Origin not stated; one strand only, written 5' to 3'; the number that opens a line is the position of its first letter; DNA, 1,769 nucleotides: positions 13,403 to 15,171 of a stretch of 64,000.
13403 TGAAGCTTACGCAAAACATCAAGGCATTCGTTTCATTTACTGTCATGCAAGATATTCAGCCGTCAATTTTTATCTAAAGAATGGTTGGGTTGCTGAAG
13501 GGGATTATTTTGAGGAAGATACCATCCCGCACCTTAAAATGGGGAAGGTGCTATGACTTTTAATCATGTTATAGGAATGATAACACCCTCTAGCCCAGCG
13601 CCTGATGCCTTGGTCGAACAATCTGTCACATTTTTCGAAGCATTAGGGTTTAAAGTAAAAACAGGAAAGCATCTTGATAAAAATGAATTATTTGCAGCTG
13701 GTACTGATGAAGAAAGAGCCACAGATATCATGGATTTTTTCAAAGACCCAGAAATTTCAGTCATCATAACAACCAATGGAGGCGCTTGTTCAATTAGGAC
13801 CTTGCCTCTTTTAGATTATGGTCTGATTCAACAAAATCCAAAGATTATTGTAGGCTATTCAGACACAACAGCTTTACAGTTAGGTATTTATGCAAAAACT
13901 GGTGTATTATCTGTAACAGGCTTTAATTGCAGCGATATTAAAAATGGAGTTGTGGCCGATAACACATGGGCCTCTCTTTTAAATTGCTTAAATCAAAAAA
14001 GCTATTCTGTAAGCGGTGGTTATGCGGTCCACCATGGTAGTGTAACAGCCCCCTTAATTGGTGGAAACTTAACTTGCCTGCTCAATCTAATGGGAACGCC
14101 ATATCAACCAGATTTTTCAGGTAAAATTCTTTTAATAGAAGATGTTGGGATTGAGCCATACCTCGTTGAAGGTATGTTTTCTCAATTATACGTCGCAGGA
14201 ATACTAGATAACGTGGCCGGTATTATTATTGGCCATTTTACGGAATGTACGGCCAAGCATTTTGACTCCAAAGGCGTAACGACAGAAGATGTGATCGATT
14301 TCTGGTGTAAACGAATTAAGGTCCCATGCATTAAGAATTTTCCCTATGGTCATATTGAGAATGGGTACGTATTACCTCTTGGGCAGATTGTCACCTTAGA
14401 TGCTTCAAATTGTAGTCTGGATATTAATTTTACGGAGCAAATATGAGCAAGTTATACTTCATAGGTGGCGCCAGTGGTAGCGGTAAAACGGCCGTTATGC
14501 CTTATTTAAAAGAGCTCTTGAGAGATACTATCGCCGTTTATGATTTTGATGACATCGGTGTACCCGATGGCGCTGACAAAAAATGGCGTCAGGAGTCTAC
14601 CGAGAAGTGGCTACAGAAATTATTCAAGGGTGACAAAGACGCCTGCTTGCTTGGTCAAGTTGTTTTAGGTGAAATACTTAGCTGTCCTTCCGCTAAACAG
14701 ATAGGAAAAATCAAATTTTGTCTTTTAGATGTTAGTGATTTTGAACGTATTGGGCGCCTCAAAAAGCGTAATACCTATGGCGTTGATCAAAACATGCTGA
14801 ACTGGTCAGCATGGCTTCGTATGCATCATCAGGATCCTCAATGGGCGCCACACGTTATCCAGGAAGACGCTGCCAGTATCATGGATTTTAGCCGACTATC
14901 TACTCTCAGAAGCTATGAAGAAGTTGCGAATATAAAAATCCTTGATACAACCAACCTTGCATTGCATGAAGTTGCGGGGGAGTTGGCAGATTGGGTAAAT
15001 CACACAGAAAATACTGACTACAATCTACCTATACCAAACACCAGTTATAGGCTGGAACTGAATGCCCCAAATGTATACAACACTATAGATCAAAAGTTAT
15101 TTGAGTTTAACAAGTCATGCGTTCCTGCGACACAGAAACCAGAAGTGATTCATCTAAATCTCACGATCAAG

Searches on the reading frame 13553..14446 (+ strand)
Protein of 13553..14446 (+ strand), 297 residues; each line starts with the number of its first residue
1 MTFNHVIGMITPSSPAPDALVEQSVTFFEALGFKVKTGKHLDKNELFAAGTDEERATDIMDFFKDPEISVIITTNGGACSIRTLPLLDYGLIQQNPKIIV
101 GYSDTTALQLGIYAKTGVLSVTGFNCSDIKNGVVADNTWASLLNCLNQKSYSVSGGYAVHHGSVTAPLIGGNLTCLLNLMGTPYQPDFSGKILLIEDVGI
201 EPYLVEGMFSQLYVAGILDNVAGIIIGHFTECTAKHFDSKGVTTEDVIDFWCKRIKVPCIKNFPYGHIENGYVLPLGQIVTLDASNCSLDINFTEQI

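Call 3: search_protein_families(library=pfam, proteins=[window:13553-14446:+], max_evalue=0.01)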
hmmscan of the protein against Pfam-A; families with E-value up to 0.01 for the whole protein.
window:13553-14446:+ (297 aa): 2 families
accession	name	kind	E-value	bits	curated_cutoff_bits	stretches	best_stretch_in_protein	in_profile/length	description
PF02016.21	Peptidase_S66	-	5.8e-34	117.3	25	1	7-123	1-121/121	LD-carboxypeptidase N-terminal domain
PF17676.7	Peptidase_S66C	-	3.2e-32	112.1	23.7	1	166-282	2-120/120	LD-carboxypeptidase C-terminal domain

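Call 5: find_encoding_contigs(protein=window:13553-14446:+, flank=10000, max_places=8)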
Protein window:13553-14446:+ (297 aa): no gene with exactly this product is on record in the collection.

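Call 7: search_protein_families(library=ncbifam, proteins=[window:13553-14446:+], max_evalue=0.01)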
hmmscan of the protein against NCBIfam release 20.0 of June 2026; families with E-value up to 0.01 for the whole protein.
window:13553-14446:+ (297 aa): 1 family
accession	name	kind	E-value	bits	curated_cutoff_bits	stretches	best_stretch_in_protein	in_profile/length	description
NF008424.0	PRK11253.1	equivalog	1.2e-47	162.4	378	1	6-290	6-297/308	muramoyltetrapeptide carboxypeptidase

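Call 18: search_solved_structures(query=window:13553-14446:+, max_evalue=0.001, show_alignments=2)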
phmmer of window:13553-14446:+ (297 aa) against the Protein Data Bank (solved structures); distinct sequences matched with E-value up to 0.001: 28.
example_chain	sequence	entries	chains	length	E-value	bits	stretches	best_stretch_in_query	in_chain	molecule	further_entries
6uuk_A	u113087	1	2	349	3.2e-36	128.2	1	7-282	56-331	Muramoyltetrapeptide carboxypeptidase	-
3sr3_A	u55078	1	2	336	3.7e-36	128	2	3-121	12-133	Microcin immunity protein MccF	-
3gjz_A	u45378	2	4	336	3.9e-36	128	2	3-121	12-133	Microcin immunity protein MccF | Microcin C7 self-immunity protein mccF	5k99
3tyx_A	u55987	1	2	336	4.2e-36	127.9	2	3-121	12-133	Microcin immunity protein MccF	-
3u1b_A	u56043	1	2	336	7.4e-36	127.1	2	3-121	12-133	Microcin immunity protein MccF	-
3t5m_A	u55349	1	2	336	1e-35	126.6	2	3-121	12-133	Microcin immunity protein MccF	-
3tla_A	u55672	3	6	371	4.6e-35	124.4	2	6-150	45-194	MccF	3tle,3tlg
3tlz_A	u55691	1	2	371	5e-35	124.3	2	6-150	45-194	MccF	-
3tlb_A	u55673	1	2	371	5e-35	124.3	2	6-150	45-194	MccF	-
3tly_A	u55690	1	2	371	6.5e-35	124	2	6-150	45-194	MccF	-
3tlc_A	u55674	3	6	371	1.2e-34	123.1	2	6-150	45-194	MccF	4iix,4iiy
4jvo_A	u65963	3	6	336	2.4e-34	122.1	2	3-121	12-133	Microcin immunity protein MccF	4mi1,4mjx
4h1h_A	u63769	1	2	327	2.6e-31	112.1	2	17-150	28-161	Lmo1638 protein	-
4inj_A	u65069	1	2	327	6.8e-31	110.8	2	17-150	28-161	Lmo1638 protein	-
5usd_A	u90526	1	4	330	1.1e-30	110.1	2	27-147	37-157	Peptidase S66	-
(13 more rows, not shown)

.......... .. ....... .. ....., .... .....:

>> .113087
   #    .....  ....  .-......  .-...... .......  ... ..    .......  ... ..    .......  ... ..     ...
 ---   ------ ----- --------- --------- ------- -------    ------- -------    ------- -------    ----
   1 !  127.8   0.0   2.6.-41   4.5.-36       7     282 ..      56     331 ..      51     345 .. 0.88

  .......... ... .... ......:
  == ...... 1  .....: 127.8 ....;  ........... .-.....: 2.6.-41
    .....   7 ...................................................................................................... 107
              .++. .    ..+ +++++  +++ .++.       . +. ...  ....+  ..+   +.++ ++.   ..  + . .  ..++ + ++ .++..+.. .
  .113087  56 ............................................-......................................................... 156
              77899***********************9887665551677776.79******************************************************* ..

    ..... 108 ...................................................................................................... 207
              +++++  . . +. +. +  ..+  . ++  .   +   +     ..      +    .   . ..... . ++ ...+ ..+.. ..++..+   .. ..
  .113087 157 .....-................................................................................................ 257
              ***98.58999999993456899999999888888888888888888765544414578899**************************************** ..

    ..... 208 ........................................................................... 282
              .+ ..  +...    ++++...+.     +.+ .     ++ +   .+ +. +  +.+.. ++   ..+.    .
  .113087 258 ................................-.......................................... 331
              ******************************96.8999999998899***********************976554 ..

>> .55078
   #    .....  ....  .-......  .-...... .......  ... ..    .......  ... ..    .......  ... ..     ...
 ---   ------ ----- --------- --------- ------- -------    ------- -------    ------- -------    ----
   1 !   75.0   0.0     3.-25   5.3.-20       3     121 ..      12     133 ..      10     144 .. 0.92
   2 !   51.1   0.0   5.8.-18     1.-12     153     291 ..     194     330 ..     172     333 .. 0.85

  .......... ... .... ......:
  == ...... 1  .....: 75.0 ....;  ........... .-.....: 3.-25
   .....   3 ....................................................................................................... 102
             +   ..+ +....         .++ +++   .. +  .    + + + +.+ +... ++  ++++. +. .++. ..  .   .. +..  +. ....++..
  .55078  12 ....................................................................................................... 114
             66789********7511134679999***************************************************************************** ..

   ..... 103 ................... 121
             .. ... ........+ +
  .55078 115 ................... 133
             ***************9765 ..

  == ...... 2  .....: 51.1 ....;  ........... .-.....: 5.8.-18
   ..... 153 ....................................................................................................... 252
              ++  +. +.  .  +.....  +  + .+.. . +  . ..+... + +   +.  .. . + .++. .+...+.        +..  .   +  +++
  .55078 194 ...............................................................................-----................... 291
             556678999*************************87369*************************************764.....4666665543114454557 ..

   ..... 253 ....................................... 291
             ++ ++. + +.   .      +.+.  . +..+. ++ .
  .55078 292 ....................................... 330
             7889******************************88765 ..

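Call 75: search_protein_families(library=padloc, proteins=[window:13553-14446:+], max_evalue=0.001)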
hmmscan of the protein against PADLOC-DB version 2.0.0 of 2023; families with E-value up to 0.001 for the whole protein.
window:13553-14446:+ (297 aa): 0 families

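Call 76: search_protein_families(library=phrogs, proteins=[window:13553-14446:+], max_evalue=0.001)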
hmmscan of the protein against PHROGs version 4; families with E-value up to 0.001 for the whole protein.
window:13553-14446:+ (297 aa): 1 family
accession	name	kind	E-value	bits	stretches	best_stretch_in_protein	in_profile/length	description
phrog_6292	-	unknown function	1e-45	157.4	1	21-289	79-356/395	-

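Call 82: find_homologous_proteins(query=window:13553-14446:+, max_evalue=1e-20)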
Query window:13553-14446:+ (297 aa): 446 proteins with E <= 1e-20 among 1294 candidates; the best 120 are listed.
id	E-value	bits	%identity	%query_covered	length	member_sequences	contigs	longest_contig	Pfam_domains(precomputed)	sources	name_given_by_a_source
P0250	3.4e-199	678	100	100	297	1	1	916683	PF17676.8,PF02016.22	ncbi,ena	-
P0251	1.2e-170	584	85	99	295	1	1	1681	PF17676.8,PF02016.22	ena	-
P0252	1.3e-169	581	86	99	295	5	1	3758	PF17676.8,PF02016.22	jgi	jgi:muramoyltetrapeptide carboxypeptidase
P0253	1.5e-169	581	84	99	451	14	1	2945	PF13673.14,PF13508.14,PF17676.8,PF00583.32,PF02016.22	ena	-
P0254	1.6e-166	571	84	99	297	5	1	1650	PF17676.8,PF02016.22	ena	-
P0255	3.9e-166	570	82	99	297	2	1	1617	PF17676.8,PF02016.22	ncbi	-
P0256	4.7e-166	569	81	99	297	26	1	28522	PF17676.8,PF02016.22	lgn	-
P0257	8.1e-166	569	83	99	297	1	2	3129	PF17676.8,PF02016.22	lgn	-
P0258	4.9e-165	566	82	99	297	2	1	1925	PF17676.8,PF02016.22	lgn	-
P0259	6.3e-163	559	79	99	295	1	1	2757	PF17676.8,PF02016.22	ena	-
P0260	7.6e-161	552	80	99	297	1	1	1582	PF17676.8,PF02016.22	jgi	-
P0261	2.7e-159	547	81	99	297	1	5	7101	PF17676.8,PF02016.22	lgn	-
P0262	6.1e-158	543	81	99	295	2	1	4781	PF17676.8,PF02016.22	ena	-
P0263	3.2e-155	534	77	99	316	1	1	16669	PF17676.8,PF02016.22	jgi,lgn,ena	-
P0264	5.0e-151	520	77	99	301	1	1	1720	PF17676.8,PF02016.22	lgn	-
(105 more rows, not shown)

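Call 89: predict_structure(alignment_id=A6)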
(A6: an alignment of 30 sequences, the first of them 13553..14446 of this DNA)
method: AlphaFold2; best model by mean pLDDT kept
length: 297 residues; sequences in the alignment: 30
mean_pLDDT: 94.1   pTM: 0.91
mean pLDDT of the five models: 94.1, 93.7, 93.5, 93.0, 91.4
residues with pLDDT >= 90: 265; 70-90: 23; 50-70: 4; < 50: 5
segments of 3 or more residues with pLDDT < 50: 295-297
pLDDT, mean of each block of 10 residues (from residue 1): 77 91 95 95 90 97 96 86 97 96 93 97 95 95 95 98 98 96 97 97 98 96 98 93 97 98 94 97 98 69
secondary structure, 60 per line:
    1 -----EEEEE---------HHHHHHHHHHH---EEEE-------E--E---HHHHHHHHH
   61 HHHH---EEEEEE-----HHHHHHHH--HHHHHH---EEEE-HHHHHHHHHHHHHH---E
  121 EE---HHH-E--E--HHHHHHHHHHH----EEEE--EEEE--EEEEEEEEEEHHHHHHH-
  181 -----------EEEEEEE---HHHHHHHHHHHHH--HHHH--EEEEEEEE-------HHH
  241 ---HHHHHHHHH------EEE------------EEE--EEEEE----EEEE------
elements in order: E6-10 H20-30 E34-37 H52-64 E68-73 H79-86 H89-94 E98-101 H103-116 E120-122 H136-146 E151-154 E157-160 E163-172 H173-179 E192-198 H202-214 H217-220 E223-230 H244-252 E259-261 E274-276 E279-283 E288-291

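Call 91: fold_search(model_id=the predicted structure, library=pdb)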
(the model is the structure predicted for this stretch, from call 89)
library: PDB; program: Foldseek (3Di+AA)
matches with E <= 10: 1197; with E <= 0.001: 48
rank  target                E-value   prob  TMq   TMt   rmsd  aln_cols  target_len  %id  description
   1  3sr3_B                2.0e-30  1.00  0.89  0.87   2.6       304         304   30  Crystal structure of the w180a mutant of microcin immunity protein mccf from Bacillus anthracis shows the active site  (released 2011-08-10)
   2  3tyx_A                2.6e-28  1.00  0.85  0.76   3.9       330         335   27  Crystal structure of the F177S mutant of mycrocine immunity protein (MccF) with AMP (released 2011-12-28)
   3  3sr3_A                3.5e-28  1.00  0.87  0.78   3.8       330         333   27  Crystal structure of the w180a mutant of microcin immunity protein mccf from Bacillus anthracis shows the active site  (released 2011-08-10)
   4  3gjz_A                6.4e-28  1.00  0.86  0.77   4.4       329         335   28  Crystal structure of microcin immunity protein MccF from Bacillus anthracis str. Ames (released 2009-04-14)
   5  3t5m_B                6.4e-28  1.00  0.86  0.77   4.5       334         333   27  Crystal structure of the S112A mutant of mycrocine immunity protein (MccF) with AMP (released 2011-09-07)
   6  4mjx_A                8.7e-28  1.00  0.86  0.77   4.5       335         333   27  Crystal structure of the double mutant (S112A, H303A) of B.anthracis mycrocine immunity protein (MccF) (released 2013-10-02)
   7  4iix_A                1.1e-27  1.00  0.89  0.79   2.6       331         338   29  Structure of MccF in complex with glutamyl sulfamoyl guanosine (released 2013-12-25)
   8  3tly_A                1.3e-27  1.00  0.89  0.79   2.6       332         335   29  Microcin C7 self immunity protein MccF active site mutant S118A/N220A/K247A in the apo state (released 2012-02-29)
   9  3tlg_A                1.3e-27  1.00  0.88  0.79   2.7       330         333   29  Microcin C7 self immunity protein MccF in the inactive mutant APO state (released 2012-02-29)
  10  3tyx_B                1.4e-27  1.00  0.85  0.77   4.6       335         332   27  Crystal structure of the F177S mutant of mycrocine immunity protein (MccF) with AMP (released 2011-12-28)
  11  3u1b_B                1.4e-27  1.00  0.85  0.76   4.6       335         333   28  Crystal structure of the S238R mutant of mycrocine immunity protein (MccF) with AMP (released 2011-11-30)
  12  3gjz_B                1.6e-27  1.00  0.86  0.77   3.0       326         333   28  Crystal structure of microcin immunity protein MccF from Bacillus anthracis str. Ames (released 2009-04-14)
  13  3tlz_A                1.9e-27  1.00  0.89  0.80   2.6       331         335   29  Microcin C7 self immunity protein MccF mutant W186F in complex with Adenosine Monophosphate (released 2012-02-29)
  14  3tla_A                2.2e-27  1.00  0.89  0.80   2.6       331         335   29  Microcin C7 self immunity protein MccF in the wild type APO state (released 2012-02-29)
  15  3t5m_A                2.3e-27  1.00  0.86  0.77   4.4       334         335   28  Crystal structure of the S112A mutant of mycrocine immunity protein (MccF) with AMP (released 2011-09-07)
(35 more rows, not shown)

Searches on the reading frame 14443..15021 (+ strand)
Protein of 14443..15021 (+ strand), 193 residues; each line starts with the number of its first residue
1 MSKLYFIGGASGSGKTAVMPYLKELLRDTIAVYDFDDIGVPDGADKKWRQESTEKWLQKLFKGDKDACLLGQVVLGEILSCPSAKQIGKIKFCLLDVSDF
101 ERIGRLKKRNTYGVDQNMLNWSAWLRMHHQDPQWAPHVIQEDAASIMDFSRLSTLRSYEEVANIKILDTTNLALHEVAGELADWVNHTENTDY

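Call 46: predict_structure(alignment_id=A2)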
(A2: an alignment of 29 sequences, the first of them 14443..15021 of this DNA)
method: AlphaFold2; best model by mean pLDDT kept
length: 193 residues; sequences in the alignment: 29
mean_pLDDT: 77.1   pTM: 0.78
mean pLDDT of the five models: 77.1, 69.1, 67.6, 67.3, 62.7
residues with pLDDT >= 90: 50; 70-90: 87; 50-70: 29; < 50: 27
segments of 3 or more residues with pLDDT < 50: 100-123
pLDDT, mean of each block of 10 residues (from residue 1): 85 79 92 85 78 91 90 84 90 77 43 38 51 66 83 83 87 90 82 45
secondary structure, 60 per line:
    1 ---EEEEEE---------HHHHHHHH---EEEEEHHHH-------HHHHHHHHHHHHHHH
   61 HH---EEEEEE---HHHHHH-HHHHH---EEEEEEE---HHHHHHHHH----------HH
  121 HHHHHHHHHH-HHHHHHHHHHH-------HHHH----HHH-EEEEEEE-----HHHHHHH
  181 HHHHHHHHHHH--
elements in order: E4-9 H19-26 E30-34 H35-38 H46-62 E66-71 H75-80 H82-86 E90-96 H100-108 H119-130 H132-142 H150-153 E162-168 H174-191
